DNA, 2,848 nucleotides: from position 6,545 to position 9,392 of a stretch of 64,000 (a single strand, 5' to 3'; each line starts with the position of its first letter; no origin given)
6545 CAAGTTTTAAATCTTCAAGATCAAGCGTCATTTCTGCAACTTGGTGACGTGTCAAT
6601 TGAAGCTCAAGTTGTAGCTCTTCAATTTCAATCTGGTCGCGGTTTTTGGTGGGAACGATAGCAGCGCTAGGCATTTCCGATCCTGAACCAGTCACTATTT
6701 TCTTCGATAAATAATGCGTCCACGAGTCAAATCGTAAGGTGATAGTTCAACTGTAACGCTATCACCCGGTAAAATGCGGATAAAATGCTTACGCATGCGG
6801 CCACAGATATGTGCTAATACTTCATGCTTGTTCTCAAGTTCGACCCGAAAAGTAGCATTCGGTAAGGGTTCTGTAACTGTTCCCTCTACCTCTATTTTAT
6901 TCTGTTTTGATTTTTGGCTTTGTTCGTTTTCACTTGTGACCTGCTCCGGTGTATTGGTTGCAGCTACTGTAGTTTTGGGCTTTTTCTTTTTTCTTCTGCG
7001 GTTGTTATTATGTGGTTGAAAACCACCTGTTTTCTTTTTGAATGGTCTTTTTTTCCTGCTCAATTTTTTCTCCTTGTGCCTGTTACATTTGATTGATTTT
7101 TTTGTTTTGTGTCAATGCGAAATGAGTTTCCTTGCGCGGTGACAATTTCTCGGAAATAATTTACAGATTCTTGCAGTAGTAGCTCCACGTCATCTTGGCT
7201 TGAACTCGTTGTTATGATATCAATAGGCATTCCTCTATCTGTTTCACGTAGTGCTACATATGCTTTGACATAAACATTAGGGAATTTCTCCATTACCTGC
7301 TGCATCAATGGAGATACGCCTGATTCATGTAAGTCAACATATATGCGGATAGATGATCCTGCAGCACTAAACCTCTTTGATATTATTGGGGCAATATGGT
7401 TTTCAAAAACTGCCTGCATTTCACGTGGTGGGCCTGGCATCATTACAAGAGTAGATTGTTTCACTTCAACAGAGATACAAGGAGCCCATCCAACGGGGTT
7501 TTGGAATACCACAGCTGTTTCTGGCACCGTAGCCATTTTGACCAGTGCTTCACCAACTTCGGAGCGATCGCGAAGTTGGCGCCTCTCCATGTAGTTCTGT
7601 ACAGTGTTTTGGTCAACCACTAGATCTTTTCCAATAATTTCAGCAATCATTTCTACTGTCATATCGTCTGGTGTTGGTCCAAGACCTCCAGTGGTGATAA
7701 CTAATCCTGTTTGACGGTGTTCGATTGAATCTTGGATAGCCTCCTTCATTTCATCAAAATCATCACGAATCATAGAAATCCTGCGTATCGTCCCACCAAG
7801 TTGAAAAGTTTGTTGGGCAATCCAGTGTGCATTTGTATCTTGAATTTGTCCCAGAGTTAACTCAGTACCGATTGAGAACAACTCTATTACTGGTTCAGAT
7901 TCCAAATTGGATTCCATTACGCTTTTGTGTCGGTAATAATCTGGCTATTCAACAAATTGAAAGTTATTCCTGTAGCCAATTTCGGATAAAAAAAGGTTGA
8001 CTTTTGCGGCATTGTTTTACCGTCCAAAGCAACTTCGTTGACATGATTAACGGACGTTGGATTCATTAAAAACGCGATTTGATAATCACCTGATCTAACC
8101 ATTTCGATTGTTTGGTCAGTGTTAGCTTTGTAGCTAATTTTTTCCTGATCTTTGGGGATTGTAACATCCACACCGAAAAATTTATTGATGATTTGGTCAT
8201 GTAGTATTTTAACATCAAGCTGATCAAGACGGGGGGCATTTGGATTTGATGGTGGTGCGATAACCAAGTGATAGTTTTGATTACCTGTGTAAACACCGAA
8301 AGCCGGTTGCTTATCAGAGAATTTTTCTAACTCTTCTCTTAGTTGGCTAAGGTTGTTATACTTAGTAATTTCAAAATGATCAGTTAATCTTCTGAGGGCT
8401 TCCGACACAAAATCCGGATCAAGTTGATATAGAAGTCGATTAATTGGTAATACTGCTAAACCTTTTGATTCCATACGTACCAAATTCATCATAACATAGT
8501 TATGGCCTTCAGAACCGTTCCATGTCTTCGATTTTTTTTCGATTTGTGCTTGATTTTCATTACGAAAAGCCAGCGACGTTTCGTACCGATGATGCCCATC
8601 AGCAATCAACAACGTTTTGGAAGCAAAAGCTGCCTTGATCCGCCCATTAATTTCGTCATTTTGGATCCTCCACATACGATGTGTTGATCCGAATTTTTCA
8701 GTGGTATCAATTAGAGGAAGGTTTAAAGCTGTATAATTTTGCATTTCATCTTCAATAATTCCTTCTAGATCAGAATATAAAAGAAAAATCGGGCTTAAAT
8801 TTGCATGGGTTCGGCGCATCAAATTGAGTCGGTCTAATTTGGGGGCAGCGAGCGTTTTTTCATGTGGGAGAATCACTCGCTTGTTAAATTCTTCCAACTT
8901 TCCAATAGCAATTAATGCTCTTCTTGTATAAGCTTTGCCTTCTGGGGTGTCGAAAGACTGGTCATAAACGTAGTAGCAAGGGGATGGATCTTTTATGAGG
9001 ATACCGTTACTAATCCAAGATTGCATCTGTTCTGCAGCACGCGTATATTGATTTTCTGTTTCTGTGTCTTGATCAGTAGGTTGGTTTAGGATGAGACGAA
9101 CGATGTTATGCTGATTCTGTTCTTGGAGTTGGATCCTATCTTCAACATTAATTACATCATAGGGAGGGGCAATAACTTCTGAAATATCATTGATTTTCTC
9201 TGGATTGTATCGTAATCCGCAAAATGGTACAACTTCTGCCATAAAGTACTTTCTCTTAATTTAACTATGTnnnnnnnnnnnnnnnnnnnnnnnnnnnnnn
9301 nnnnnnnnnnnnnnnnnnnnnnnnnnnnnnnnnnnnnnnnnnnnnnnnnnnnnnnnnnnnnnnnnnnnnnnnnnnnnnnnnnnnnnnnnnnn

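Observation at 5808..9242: Translationally coupled DUF1015 / CinA-N / IF-1 / J-domain operon; IF-1 carries a ~55-aa Lys/Arg-rich N-terminal tail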

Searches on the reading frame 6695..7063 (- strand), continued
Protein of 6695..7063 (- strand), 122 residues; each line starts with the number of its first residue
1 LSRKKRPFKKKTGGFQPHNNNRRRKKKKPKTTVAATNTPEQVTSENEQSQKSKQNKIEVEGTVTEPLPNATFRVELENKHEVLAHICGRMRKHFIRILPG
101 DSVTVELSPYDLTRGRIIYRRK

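Call 73: find_encoding_contigs(protein=P0397, flank=4000, max_places=1)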
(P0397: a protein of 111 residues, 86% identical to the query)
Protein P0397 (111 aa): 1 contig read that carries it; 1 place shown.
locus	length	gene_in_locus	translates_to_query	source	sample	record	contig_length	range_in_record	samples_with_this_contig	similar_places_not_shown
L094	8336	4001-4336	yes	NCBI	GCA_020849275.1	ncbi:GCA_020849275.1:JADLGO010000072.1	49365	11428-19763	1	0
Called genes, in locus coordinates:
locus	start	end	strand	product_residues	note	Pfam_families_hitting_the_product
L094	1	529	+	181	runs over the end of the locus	PF00333:Ribosomal_S5, PF03719:Ribosomal_S5_C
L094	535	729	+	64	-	PF00327:Ribosomal_L30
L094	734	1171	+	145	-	PF00828:Ribosomal_L27A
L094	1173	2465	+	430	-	PF00344:SecY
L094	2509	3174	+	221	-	PF00406:ADK, PF13207:AAA_17, PF05191:ADK_lid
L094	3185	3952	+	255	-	PF00557:Peptidase_M24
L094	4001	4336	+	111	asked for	PF01176:eIF-1a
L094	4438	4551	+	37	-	PF00444:Ribosomal_L36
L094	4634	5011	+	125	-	PF00416:Ribosomal_S13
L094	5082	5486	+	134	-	PF00411:Ribosomal_S11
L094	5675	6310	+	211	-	PF00163:Ribosomal_S4, PF01479:S4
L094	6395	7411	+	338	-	PF01193:RNA_pol_L, PF01000:RNA_pol_A_bac, PF03118:RNA_pol_A_CTD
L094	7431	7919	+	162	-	PF01196:Ribosomal_L17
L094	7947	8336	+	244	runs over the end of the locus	PF01416:PseudoU_synth_1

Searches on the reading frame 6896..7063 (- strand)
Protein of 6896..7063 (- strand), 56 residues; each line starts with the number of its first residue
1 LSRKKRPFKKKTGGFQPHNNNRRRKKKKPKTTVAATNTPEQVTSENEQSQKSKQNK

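Call 69: search_solved_structures(query=window:6896-7063:-, max_evalue=10, show_alignments=3)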
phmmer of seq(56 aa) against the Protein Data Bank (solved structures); distinct sequences matched with E-value up to 10: 0.

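Call 70: search_protein_families(library=pfam, proteins=[window:6896-7063:-], max_evalue=10)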
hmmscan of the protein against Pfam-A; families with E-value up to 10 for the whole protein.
seq(56 aa): 1 family
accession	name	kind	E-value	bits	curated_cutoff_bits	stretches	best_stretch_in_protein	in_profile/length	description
PF05077.17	DUF678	-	7.1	7.3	24.1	1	21-37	7-23/74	Protein of unknown function (DUF678)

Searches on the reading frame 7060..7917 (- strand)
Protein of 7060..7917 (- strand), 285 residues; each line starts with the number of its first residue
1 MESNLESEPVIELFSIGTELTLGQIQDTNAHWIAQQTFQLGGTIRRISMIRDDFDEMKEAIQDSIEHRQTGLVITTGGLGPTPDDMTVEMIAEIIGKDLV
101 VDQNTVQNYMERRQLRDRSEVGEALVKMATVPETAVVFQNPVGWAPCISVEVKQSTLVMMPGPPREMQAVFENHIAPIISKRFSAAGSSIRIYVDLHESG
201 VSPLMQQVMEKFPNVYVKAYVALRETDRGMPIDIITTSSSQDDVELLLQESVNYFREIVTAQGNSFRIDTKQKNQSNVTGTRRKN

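Call 5: search_protein_families(library=pfam, proteins=[window:7060-7917:-], max_evalue=0.01)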
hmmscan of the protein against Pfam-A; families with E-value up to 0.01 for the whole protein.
window:7060-7917:- (285 aa): 1 family
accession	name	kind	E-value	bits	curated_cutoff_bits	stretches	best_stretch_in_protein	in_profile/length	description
PF00994.29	MoCF_biosynth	-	7.5e-34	116.9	26.6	1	14-180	3-143/144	Probable molybdopterin binding domain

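Call 31: search_protein_families(library=ncbifam, proteins=[window:7060-7917:-], max_evalue=0.001)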
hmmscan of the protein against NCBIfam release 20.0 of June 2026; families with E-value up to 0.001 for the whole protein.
window:7060-7917:- (285 aa): 14 families
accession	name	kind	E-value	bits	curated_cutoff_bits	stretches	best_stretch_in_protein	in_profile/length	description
NF002291.0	PRK01215.1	equivalog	3.6e-53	180.3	293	1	10-264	5-258/264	nicotinamide mononucleotide deamidase-related protein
NF001813.0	PRK00549.1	equivalog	1.8e-47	162.3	379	1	12-258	4-246/414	competence/damage-inducible protein A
TIGR00200.1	cinA_nterm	subfamily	1e-39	136.4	243.15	1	11-259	4-249/414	CinA family nicotinamide mononucleotide deamidase-related protein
NF002977.0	PRK03670.1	equivalog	1.4e-33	116.4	305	1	12-215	4-209/252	competence damage-inducible protein A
NF002978.0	PRK03673.1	equivalog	7.1e-27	94.3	496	1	11-194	4-184/398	nicotinamide mononucleotide deamidase-related protein YfaY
TIGR00177.1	molyb_syn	domain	2.6e-26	92.3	85.35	1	9-177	2-148/148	molybdenum cofactor synthesis domain-containing protein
NF011068.0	PRK14498.1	equivalog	2.8e-11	42.2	534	1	12-94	197-277/647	molybdopterin biosynthesis protein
NF045515.2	Glp_gephyrin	equivalog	4.3e-09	35.6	475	1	12-93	185-264/403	molybdotransferase-like divisome protein Glp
NF002947.1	PRK03604.1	equivalog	5.5e-09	35.7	285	1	14-100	151-236/301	bifunctional molybdenum cofactor biosynthesis protein MoaC/MoaB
NF050098.1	MoeA_actino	exception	1.9e-08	33.5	560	1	12-79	185-250/400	molybdopterin molybdotransferase MoeA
TIGR02667.1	moaB_proteo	equivalog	2.3e-07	30.6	222.4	1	26-99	20-93/163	molybdenum cofactor biosynthesis protein B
NF006932.0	PRK09417.1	equivalog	8.3e-07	28.6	158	1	46-99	43-96/193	molybdopterin adenylyltransferase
NF011067.0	PRK14497.1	equivalog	4.6e-06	25.5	536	1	12-94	190-270/546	putative molybdopterin biosynthesis protein MoeA/unknown domain fusion protein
NF007960.1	PRK10680.1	equivalog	8e-06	24.9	440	1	12-93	184-263/401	molybdopterin molybdotransferase MoeA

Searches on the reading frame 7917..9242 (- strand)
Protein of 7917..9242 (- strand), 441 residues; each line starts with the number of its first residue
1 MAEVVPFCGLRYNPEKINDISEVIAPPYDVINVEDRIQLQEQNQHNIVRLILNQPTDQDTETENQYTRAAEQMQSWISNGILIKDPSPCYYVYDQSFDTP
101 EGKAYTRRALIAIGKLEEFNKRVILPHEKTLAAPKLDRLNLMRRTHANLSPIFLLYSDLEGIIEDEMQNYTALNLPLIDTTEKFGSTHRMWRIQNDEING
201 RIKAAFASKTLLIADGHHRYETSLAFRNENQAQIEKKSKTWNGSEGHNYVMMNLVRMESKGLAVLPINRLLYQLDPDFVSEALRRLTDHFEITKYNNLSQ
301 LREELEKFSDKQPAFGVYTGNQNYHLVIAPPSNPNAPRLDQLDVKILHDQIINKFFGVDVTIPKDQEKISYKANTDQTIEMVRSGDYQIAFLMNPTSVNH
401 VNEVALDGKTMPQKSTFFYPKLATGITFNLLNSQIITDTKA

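Call 5: search_protein_families(library=pfam, proteins=[window:7917-9242:-], max_evalue=0.01)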
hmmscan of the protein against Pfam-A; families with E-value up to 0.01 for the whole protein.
window:7917-9242:- (441 aa): 2 families
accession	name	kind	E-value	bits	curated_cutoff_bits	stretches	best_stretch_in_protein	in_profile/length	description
PF06245.16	DUF1015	-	1.8e-90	303.6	25.8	1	5-344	2-324/325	Protein of unknown function (DUF1015)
PF18573.7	BclA_C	-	0.0069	16.7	38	0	357-424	17-84/128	BclA C-terminal domain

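Call 31: search_protein_families(library=ncbifam, proteins=[window:7917-9242:-], max_evalue=0.001)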
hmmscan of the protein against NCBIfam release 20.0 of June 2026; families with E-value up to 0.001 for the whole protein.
window:7917-9242:- (441 aa): 0 families
